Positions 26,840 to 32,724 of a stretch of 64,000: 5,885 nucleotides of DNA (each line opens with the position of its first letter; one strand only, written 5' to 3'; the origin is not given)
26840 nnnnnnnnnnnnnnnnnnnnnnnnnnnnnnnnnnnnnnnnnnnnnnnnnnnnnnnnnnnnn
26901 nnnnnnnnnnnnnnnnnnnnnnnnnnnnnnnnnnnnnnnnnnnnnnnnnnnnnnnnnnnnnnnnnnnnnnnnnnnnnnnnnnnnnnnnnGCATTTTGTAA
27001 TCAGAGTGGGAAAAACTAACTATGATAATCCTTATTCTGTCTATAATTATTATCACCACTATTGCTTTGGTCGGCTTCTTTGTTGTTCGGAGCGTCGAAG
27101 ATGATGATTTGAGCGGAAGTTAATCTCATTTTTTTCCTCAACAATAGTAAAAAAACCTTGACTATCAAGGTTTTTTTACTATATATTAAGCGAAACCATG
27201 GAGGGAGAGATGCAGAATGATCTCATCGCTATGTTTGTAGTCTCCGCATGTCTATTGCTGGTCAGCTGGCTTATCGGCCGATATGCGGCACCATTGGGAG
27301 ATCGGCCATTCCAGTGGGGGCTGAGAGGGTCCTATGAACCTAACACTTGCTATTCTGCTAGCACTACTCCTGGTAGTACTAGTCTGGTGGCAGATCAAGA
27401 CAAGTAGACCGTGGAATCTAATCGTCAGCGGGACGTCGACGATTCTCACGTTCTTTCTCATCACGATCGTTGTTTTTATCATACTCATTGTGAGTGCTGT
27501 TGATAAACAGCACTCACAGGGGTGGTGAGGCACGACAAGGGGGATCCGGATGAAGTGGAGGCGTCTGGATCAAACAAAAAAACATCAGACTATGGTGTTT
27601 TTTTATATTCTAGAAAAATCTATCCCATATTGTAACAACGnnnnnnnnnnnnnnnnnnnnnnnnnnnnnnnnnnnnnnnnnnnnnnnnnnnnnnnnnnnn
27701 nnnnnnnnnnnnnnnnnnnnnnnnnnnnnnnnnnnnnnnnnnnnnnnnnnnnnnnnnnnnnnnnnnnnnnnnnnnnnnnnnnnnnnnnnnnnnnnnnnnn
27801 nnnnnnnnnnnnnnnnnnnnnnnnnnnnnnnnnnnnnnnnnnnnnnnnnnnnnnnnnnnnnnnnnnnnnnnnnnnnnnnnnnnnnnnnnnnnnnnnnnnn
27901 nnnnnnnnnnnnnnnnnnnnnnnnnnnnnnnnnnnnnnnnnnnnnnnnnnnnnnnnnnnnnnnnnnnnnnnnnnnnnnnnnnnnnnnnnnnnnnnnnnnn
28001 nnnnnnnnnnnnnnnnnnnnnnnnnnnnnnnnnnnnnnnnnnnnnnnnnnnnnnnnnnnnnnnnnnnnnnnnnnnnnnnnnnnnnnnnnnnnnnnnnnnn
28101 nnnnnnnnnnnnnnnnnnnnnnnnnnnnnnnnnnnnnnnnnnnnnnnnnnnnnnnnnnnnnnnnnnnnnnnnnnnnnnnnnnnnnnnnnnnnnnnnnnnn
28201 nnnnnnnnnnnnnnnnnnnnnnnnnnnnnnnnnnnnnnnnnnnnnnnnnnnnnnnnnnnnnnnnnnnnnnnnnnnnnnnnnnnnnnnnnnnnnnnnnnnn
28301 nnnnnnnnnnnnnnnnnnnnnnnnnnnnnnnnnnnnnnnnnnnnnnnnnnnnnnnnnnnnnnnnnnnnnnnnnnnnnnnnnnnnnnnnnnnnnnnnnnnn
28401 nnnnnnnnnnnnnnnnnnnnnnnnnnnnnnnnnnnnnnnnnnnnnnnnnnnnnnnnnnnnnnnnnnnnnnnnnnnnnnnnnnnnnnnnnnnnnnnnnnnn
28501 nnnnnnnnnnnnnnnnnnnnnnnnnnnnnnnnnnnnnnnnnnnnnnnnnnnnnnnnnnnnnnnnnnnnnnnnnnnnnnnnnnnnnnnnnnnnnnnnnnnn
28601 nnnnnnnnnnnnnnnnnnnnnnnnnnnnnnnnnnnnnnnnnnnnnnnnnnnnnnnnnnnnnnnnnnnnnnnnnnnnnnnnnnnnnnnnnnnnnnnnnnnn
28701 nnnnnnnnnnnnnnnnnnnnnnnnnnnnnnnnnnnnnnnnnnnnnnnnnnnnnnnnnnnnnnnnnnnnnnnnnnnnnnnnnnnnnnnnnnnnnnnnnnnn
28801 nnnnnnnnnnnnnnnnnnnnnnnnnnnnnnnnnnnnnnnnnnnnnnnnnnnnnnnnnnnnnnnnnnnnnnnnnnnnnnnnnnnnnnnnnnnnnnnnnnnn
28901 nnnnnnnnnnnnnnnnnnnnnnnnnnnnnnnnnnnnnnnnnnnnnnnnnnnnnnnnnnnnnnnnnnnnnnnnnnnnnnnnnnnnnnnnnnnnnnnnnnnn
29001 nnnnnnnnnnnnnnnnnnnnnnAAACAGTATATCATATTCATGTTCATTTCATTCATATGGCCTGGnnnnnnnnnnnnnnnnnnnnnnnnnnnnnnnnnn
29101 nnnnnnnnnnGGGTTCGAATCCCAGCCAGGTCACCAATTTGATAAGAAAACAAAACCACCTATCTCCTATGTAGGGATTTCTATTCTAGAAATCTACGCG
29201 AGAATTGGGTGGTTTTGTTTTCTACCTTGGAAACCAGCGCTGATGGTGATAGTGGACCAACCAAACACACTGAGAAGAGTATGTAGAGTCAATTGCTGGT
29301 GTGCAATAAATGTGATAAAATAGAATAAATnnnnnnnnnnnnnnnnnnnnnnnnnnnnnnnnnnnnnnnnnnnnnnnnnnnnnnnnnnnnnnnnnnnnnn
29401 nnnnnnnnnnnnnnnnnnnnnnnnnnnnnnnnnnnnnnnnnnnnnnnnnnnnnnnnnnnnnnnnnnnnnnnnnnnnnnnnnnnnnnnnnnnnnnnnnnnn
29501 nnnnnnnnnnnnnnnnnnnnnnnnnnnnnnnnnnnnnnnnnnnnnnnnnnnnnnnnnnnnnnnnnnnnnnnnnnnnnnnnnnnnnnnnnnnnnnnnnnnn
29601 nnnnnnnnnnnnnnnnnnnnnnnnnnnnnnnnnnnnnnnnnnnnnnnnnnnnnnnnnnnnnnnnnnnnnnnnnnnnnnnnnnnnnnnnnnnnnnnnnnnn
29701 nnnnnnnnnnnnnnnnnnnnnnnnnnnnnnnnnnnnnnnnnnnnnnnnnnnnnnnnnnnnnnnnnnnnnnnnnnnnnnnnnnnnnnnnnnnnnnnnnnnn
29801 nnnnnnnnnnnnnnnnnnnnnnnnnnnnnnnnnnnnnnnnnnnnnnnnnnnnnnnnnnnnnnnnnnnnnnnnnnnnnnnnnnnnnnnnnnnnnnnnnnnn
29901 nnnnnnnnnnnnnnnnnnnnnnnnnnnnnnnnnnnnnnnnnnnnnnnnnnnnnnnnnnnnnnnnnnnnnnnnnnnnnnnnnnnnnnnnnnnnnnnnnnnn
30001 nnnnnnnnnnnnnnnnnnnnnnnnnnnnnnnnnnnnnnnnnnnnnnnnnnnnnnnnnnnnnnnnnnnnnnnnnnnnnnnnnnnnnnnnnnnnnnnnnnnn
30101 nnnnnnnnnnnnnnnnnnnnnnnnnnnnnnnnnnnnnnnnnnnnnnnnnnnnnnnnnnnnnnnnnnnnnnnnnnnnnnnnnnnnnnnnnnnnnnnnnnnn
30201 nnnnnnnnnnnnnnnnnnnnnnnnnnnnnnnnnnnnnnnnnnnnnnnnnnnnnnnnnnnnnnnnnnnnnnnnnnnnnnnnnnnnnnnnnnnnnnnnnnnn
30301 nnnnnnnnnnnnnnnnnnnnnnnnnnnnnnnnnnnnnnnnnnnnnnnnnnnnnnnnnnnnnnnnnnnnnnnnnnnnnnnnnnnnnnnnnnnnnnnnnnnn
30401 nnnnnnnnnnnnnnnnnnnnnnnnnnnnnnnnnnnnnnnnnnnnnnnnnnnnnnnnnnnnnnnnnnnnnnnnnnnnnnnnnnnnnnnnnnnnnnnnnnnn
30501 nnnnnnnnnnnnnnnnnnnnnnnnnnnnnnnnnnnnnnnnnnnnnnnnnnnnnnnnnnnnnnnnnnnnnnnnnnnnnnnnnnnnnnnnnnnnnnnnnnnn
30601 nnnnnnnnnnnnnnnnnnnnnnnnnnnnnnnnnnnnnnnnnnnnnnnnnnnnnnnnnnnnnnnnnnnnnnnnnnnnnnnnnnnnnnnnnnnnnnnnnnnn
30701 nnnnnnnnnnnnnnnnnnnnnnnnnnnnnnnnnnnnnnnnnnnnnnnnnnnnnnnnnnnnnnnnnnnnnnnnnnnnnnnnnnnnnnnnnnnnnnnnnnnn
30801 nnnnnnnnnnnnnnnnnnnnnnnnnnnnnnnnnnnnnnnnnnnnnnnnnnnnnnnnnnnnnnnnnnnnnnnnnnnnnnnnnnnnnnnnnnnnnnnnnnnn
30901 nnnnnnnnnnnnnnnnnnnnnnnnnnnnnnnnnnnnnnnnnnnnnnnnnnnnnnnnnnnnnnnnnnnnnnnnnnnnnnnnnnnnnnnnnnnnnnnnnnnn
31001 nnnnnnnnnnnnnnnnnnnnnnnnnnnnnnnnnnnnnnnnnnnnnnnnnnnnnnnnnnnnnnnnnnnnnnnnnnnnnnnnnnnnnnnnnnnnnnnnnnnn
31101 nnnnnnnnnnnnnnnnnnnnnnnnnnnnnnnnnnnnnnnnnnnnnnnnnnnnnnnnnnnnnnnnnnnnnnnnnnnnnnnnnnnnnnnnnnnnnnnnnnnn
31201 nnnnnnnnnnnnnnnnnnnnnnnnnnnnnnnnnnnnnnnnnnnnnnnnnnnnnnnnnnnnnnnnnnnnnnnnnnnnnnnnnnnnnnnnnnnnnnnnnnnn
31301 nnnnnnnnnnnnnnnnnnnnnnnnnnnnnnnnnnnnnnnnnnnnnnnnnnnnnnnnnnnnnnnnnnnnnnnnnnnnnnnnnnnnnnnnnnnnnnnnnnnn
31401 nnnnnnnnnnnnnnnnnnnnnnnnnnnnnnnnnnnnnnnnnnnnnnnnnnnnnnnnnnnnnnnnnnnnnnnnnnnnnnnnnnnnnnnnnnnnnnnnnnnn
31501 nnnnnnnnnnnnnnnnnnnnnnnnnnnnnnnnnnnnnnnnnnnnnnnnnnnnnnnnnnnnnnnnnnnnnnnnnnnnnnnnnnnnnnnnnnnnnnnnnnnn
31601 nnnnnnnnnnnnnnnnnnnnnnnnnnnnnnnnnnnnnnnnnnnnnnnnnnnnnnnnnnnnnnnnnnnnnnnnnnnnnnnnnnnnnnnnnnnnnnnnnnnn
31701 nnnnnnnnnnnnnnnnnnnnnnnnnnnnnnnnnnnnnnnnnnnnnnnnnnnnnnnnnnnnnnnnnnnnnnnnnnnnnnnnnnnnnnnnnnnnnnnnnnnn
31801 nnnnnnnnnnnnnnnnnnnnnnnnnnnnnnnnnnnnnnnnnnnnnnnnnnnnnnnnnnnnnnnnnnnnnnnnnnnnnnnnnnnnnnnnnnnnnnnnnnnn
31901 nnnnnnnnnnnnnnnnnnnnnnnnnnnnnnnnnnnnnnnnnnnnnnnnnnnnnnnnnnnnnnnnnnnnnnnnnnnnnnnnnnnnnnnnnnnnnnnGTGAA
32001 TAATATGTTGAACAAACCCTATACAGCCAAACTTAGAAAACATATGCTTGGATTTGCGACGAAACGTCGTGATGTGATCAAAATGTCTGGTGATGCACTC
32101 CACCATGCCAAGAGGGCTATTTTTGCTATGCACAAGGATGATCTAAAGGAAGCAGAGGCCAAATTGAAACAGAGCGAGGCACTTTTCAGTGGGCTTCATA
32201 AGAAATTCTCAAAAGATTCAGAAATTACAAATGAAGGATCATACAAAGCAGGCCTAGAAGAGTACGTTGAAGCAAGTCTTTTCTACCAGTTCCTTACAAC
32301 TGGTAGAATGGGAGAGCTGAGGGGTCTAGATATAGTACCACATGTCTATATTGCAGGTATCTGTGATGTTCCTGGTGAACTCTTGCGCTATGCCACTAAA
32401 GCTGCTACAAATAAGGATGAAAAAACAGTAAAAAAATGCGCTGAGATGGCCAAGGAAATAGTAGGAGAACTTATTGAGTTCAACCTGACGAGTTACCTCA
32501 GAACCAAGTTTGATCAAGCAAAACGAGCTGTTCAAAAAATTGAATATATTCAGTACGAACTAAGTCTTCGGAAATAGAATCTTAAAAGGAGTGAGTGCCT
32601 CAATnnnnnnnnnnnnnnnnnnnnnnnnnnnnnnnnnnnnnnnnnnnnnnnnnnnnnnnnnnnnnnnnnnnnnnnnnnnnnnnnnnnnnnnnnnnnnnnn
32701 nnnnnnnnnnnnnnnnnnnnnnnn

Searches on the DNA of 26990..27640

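Call 72: search_rna_families(source=window, start=26990, end=27640, threshold=evalue, max_evalue=1)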
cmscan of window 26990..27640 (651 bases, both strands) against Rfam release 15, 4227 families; matches with E-value up to 1: 9.
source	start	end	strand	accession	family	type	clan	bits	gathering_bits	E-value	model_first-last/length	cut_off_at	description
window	27094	27181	+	RF02449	ncr1015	Gene; sRNA;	-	26.3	60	0.18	1-121/121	no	Bacillus sRNA ncr1015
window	27097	27177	+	RF00351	snoR20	Gene; snRNA; snoRNA; CD-box;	-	26.1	43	0.29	1-90/90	no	Small nucleolar RNA R20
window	27107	27193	-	RF02705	B_rapa_snoR775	Gene; snRNA; snoRNA; HACA-box;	-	23.4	64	0.63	1-127/127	no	Brassica rapa small nucleolar RNA 775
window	27097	27176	+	RF02083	OrzO-P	Gene; antitoxin;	-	22.8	60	0.32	1-76/76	no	OrzO-P RNA antitoxin family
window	27144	27182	-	RF03940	MIR9563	Gene; miRNA;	-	20.2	90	0.39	1-127/127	no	MIR9563 microRNA precursor family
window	27126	27180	+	RF00506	Thr_leader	Cis-reg; leader;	-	18.3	55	0.78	1-118/118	no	Threonine operon leader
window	27492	27515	+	RF01085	TLS-PK4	Cis-reg;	-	16.1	80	0.73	76-99/118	no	Pseudoknot of tRNA-like structure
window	27504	27587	+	RF01696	Chlorobi-1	Gene; sRNA;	-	14.5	50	0.45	1-67/67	no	Chlorobi-1 RNA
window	27120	27319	+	RF01946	KCNQ1OT1_1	Gene; lncRNA;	-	8.4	70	0.63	288-464/464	no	KCNQ1 overlapping transcript 1 conserved region 1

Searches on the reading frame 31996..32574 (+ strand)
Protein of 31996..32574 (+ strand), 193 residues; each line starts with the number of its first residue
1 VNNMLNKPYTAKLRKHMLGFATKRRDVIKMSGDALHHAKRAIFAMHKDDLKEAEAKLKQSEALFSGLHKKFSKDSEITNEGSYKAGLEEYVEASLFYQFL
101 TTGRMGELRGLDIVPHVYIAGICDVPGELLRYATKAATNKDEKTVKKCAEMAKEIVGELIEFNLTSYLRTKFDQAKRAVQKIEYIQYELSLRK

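Call 42: search_protein_families(library=pfam, proteins=[window:31996-32574:+], max_evalue=0.001)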
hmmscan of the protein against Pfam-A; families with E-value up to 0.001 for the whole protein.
window:31996-32574:+ (193 aa): 1 family
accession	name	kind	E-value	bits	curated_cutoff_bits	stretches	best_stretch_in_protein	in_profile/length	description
PF01997.21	Translin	-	2.9e-21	76.8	25.9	1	23-193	2-205/205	Translin family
